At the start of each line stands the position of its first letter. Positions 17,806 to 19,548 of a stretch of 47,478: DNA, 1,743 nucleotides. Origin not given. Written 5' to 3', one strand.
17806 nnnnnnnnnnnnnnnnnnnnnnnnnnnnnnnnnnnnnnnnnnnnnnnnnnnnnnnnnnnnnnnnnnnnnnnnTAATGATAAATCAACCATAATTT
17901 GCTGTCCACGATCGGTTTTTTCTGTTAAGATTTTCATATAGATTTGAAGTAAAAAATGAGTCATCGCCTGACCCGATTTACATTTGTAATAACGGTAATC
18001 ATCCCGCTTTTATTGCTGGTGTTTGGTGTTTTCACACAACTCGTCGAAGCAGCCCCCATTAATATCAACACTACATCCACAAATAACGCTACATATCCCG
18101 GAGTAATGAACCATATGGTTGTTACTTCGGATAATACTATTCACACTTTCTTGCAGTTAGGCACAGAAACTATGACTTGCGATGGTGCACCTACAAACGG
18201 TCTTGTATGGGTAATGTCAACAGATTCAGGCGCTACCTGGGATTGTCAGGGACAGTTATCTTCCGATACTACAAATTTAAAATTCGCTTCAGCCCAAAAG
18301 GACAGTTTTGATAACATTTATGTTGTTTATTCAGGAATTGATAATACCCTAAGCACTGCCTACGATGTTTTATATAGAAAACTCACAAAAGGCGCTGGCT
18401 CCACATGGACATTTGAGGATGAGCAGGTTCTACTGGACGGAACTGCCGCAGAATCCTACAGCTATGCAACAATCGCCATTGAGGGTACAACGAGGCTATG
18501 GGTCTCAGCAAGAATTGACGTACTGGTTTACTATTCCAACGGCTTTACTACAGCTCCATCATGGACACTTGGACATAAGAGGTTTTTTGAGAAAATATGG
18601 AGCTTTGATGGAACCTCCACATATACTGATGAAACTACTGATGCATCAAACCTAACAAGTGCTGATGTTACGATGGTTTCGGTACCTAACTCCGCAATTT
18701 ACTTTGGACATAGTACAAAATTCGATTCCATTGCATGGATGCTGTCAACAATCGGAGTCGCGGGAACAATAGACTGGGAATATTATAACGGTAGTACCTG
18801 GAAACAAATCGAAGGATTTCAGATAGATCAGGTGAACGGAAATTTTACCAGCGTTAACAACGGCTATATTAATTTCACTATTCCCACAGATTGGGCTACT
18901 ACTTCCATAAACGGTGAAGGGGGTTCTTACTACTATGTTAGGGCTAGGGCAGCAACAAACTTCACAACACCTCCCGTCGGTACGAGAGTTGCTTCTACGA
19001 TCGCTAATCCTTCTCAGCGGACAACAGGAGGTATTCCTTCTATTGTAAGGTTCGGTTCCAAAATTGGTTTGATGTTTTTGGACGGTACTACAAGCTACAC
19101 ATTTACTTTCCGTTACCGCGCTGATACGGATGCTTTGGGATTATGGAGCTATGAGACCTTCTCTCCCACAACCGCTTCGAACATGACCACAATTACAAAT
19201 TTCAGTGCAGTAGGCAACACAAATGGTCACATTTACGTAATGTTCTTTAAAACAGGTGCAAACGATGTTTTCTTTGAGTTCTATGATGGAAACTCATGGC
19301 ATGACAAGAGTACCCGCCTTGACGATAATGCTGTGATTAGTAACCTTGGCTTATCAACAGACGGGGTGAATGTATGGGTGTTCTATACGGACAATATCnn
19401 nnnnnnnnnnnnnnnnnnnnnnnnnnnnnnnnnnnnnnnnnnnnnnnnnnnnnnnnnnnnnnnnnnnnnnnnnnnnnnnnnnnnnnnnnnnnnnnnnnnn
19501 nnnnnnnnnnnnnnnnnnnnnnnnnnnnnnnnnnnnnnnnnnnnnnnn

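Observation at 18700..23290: Seven copies of an unrecognised ~100-aa module (Y(F/L)G ... WEYWNG..W ... DW.TTS(V/I)NGEG......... ... P)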

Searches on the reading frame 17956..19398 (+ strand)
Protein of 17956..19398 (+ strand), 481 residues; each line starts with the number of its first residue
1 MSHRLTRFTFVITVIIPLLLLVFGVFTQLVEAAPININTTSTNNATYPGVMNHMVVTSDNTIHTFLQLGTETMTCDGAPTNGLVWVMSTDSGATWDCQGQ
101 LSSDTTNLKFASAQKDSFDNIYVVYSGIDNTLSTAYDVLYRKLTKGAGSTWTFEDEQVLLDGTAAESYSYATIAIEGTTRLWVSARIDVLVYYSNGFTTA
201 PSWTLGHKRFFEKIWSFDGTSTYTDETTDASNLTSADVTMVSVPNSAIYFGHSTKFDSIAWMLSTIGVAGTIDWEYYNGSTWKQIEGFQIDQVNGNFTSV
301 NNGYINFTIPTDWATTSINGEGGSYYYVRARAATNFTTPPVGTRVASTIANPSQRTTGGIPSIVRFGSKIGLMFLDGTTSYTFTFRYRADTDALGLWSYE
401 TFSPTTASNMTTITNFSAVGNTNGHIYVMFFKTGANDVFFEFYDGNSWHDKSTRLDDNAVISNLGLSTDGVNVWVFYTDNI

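Call 4: search_protein_families(library=pfam, proteins=[window:17956-19398:+], max_evalue=1)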
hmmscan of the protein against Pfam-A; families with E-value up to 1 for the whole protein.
window:17956-19398:+ (481 aa): 2 families
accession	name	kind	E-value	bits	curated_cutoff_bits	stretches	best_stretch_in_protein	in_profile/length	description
PF23064.1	CUB_M02D8_5_5th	-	0.0011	19.5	27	1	409-474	20-81/112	M02D8_5-like, fifth CUB domain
PF13088.12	BNR_2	-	0.079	12.7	31.4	1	50-106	51-106/277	BNR repeat-like domain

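Call 32: search_protein_families(library=phrogs, proteins=[window:17956-19398:+], max_evalue=0.01)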
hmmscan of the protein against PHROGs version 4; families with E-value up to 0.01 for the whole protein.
window:17956-19398:+ (481 aa): 0 families

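Call 33: search_protein_families(library=ncbifam, proteins=[window:17956-19398:+], max_evalue=0.01)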
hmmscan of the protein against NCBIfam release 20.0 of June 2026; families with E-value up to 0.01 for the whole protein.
window:17956-19398:+ (481 aa): 0 families

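Call 43: find_homologous_proteins(query=window:17956-19398:+, max_evalue=0.001)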
Query window:17956-19398:+ (481 aa): 25 proteins with E <= 0.001 among 8000 candidates.
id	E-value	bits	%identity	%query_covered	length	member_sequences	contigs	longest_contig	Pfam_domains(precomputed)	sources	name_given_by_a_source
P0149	1.2e-108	383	43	96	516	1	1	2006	-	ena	-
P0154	5.4e-89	318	39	38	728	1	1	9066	-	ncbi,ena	-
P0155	4.7e-79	285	52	41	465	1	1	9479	-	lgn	-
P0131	2.8e-72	263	39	43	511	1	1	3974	-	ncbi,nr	ncbi:MAG: hypothetical protein Q8O55_09965, partial [Dehalococcoidales bacterium]|nr:hypothetical pr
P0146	4.6e-65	239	47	32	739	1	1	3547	-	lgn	-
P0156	7.0e-59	218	40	34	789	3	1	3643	PF24807.2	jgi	-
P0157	1.5e-57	214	41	42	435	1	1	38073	-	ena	-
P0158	8.1e-42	162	45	33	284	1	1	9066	-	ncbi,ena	-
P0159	2.1e-18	85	40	27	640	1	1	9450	-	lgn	-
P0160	2.2e-17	82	40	27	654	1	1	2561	-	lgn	-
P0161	1.4e-15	76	37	27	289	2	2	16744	-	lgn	-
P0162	1.6e-15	75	38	27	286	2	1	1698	-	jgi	jgi:hypothetical protein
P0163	3.4e-15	74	34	31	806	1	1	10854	PF23786.2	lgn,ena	-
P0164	4.6e-15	74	37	27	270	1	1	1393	-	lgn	-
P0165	1.1e-14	73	35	29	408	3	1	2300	-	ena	-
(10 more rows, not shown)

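Call 55: predict_structure(alignment_id=A5)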
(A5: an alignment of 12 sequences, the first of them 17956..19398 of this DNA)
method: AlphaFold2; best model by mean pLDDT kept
length: 481 residues; sequences in the alignment: 12
mean_pLDDT: 74.9   pTM: 0.71
mean pLDDT of the five models: 74.9, 74.4, 71.9, 71.8, 70.1
residues with pLDDT >= 90: 82; 70-90: 239; 50-70: 122; < 50: 38
segments of 3 or more residues with pLDDT < 50: 1-8, 23-41, 292-294, 406-408
pLDDT, mean of each block of 10 residues (from residue 1): 46 57 42 34 54 82 86 85 89 86 83 92 83 71 90 90 70 88 76 89 78 86 83 65 83 83 58 89 75 50 73 91 88 75 68 57 88 71 82 78 57 71 87 74 83 70 71 73 42
secondary structure, 60 per line:
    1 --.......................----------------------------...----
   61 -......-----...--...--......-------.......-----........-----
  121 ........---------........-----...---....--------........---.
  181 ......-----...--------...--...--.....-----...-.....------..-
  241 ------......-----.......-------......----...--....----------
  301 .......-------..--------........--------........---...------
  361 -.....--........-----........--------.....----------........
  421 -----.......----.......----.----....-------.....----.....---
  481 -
elements in order: H3-25 E54-56 E62-67 E73-75 E78-80 E83-88 E96-102 E108-115 E121-128 E138-145 E151-153 E157-160 E169-176 E180-186 E192-194 E203-205 E208-210 E213-217 E223-225 H227-231 E247-252 E258-264 E272-277 E282-284 E287-290 E301-307 E325-332 E341-348 E362-366 E369-376 E382-389 E398-402 E413-420 E426-432 E437-443 E453-456 E464-468 E473-477

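Call 58: fold_search(model_id=the predicted structure, library=pdb)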
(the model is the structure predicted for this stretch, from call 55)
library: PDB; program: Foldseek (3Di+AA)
matches with E <= 10: 788; with E <= 0.001: 58
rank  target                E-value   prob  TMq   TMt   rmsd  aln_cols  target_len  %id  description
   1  9efk_M                8.7e-07  1.00  0.25  0.15  14.7       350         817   14  Cryo-EM structure of the portal-tail complex of LME-1 phage (released 2025-04-16)
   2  7esk_A                1.1e-05  1.00  0.33  0.36  12.7       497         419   12  Crystal structure of a L-rhamnose-alpha-1,4-D-glucuronate lyase from Fusarium oxysporum 12S, Ligand free form (released 2021-08-04)
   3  4irt                  1.3e-05  1.00  0.33  0.38  12.7       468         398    9  Crystal structure of a putative neuraminidase (BACOVA_03493) from Bacteroides ovatus ATCC 8483 at 1.74 A resolution (released 2013-03-13)
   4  5mvh                  2.1e-05  1.00  0.33  0.39  12.7       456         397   11  Glycoside Hydrolase BACCELL_00856 (released 2017-04-26)
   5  8k80_B                3.4e-05  1.00  0.30  0.32  15.6       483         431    9  Crystal structure of Langya Virus attachment (G) glycoprotein (released 2023-09-13)
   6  7a54_A                3.4e-05  1.00  0.29  0.30  18.6       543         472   10  Two copies of the catalytic domain of NanA sialidase from Streptococcus pneumoniae juxtaposed in the P212121 space gro (released 2020-11-18)
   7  2w20_B                4.0e-05  1.00  0.28  0.29  17.8       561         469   10  Structure of the catalytic domain of the native NanA sialidase from Streptococcus pneumoniae (released 2008-12-23)
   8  6mnj_A                4.6e-05  1.00  0.27  0.26  16.1       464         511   12  Hadza microbial sialidase Hz136 (released 2019-10-02)
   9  8k80_A                5.3e-05  1.00  0.29  0.31  15.6       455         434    9  Crystal structure of Langya Virus attachment (G) glycoprotein (released 2023-09-13)
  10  7c39_A                6.8e-05  1.00  0.24  0.30  16.4       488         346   10  Crystal structure of AofleA from Arthrobotrys oligospora in complex with methylated L-fucose (released 2020-07-29)
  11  3h71_A                7.4e-05  1.00  0.28  0.28  18.0       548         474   11  Crystal structure of Streptococcus pneumoniae D39 neuraminidase A precursor (NanA) (released 2009-05-12)
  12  3h71_B                7.8e-05  0.99  0.26  0.26  18.1       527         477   10  Crystal structure of Streptococcus pneumoniae D39 neuraminidase A precursor (NanA) (released 2009-05-12)
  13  2w38                  8.2e-05  1.00  0.22  0.24  18.6       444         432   12  Crystal structure of the pseudaminidase from Pseudomonas aeruginosa (released 2008-12-23)
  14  2ya7_A                9.5e-05  1.00  0.30  0.30  17.6       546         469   10  Crystal structure of Streptococcus pneumoniae NanA (TIGR4) in complex with Zanamivir (released 2011-04-27)
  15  2w5n                  9.5e-05  0.99  0.21  0.26  16.0       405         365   12  Native structure of the GH93 alpha-L-arabinofuranosidase of Fusarium graminearum (released 2009-03-03)
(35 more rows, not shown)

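Call 79: find_encoding_contigs(protein=window:17956-19398:+, flank=2000, max_places=3)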
Protein window:17956-19398:+ (481 aa): no gene with exactly this product is on record in the collection.

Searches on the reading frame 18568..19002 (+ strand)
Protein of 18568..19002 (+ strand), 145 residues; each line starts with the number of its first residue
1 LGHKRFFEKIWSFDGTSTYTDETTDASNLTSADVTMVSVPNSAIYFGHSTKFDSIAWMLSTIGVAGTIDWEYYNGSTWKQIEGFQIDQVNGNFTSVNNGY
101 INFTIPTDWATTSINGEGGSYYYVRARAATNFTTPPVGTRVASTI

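Call 91: search_dna_similar(query=window:18568-19002:+, collection=phages, mode=protein, max_evalue=0.001, max_rows=25)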
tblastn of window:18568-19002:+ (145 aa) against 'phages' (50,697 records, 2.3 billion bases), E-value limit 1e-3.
No match.
